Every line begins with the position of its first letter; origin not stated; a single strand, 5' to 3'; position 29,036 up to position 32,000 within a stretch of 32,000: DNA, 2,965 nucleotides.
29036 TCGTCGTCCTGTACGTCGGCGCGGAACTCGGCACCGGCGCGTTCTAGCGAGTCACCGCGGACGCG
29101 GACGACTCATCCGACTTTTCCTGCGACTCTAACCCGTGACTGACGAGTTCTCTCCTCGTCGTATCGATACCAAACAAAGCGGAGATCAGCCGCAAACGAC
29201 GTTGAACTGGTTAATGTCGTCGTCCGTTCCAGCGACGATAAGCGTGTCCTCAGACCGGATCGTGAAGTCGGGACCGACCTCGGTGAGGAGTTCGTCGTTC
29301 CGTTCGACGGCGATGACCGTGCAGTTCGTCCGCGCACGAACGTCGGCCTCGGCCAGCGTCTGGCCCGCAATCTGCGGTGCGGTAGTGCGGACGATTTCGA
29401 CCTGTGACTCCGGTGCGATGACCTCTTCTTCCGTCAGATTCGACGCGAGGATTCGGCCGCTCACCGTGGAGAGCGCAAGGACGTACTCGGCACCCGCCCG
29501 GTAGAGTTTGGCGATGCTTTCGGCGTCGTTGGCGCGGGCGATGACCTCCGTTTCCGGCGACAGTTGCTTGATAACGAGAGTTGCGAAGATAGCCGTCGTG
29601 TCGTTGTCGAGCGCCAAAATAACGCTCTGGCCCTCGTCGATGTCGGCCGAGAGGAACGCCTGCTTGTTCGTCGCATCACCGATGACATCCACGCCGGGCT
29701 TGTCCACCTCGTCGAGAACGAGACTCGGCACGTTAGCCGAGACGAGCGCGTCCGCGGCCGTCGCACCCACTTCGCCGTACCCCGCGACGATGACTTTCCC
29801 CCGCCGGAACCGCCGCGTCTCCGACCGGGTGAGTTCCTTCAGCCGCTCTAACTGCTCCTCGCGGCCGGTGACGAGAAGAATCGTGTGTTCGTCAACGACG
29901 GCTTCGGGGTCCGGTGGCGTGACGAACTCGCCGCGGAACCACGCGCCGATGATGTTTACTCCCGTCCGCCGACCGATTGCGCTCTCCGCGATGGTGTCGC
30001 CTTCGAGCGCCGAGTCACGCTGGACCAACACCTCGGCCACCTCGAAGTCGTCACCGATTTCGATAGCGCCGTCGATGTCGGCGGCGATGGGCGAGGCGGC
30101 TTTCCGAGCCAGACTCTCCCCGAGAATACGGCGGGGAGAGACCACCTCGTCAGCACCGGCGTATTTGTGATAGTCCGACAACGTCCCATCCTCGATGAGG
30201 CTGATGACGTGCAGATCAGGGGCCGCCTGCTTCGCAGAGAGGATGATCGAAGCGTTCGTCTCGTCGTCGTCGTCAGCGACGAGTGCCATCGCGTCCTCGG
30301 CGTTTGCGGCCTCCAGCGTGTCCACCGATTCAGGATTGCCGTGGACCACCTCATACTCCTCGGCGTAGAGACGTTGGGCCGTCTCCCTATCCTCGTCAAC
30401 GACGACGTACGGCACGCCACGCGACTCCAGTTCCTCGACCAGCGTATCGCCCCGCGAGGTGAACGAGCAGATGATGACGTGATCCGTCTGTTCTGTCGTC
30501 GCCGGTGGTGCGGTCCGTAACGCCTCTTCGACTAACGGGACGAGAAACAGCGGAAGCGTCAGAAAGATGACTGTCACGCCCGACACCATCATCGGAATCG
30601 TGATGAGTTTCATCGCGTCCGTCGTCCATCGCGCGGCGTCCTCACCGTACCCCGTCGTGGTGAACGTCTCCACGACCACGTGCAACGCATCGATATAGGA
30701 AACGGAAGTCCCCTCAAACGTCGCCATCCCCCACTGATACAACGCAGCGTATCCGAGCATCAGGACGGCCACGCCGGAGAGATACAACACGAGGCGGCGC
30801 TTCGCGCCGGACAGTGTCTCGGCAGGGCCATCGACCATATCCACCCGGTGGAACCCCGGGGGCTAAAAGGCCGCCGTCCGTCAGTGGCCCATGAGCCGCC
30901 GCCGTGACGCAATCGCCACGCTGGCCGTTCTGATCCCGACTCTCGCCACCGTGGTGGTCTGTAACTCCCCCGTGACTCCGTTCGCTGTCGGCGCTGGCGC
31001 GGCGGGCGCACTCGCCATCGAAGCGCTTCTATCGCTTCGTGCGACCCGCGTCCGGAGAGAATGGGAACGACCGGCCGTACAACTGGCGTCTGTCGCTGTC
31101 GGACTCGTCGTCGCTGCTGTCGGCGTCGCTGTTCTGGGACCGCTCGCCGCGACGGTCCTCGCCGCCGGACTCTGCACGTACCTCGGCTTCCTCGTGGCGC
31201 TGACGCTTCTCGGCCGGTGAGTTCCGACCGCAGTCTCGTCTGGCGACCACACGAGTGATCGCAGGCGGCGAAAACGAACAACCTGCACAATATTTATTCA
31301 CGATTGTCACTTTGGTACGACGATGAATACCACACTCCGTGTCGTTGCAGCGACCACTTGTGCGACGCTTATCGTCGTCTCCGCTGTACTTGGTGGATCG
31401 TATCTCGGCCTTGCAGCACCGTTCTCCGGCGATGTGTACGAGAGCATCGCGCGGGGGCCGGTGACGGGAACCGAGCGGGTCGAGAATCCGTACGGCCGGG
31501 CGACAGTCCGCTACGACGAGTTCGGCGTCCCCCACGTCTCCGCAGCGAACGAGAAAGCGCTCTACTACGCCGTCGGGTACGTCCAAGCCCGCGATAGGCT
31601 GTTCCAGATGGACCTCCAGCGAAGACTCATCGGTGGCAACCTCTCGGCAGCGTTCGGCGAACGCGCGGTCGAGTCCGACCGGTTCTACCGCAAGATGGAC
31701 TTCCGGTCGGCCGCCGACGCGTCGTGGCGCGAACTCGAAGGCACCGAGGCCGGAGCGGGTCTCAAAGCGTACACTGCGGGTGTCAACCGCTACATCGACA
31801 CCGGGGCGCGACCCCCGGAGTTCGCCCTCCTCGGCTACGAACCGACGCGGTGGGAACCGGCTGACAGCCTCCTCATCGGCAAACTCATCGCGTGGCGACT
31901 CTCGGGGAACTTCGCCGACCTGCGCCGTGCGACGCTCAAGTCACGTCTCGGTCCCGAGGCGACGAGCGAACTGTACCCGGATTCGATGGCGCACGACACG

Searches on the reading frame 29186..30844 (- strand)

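Call 20: search_protein_families(library=pfam, proteins=[window:29186-30844:-], max_evalue=0.001)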
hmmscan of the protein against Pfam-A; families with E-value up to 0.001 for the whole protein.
window:29186-30844:- (552 aa): 3 families
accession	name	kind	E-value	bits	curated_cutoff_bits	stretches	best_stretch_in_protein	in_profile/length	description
PF02254.24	TrkA_N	-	7e-42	142.8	23.8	2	123-237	1-116/116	TrkA-N domain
PF02080.26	TrkA_C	-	1.3e-25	89.5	27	2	491-547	11-66/71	TrkA-C domain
PF07885.22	Ion_trans_2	-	0.00022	21.5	22.5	1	33-97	10-70/79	Ion channel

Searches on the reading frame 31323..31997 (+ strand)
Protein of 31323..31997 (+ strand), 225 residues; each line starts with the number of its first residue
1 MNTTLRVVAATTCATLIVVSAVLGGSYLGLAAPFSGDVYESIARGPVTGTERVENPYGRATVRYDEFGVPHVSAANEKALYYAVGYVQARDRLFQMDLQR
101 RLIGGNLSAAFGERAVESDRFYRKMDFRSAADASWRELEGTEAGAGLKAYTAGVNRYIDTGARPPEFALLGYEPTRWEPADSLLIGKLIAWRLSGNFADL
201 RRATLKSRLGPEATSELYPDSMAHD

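Call 20: search_protein_families(library=pfam, proteins=[window:31323-31997:+], max_evalue=0.001)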
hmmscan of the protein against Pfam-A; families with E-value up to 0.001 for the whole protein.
window:31323-31997:+ (225 aa): 1 family
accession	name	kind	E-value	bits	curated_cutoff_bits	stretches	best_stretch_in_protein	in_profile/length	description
PF01804.23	Penicil_amidase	-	3.3e-56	192.1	21.3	1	60-220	2-167/675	Penicillin amidase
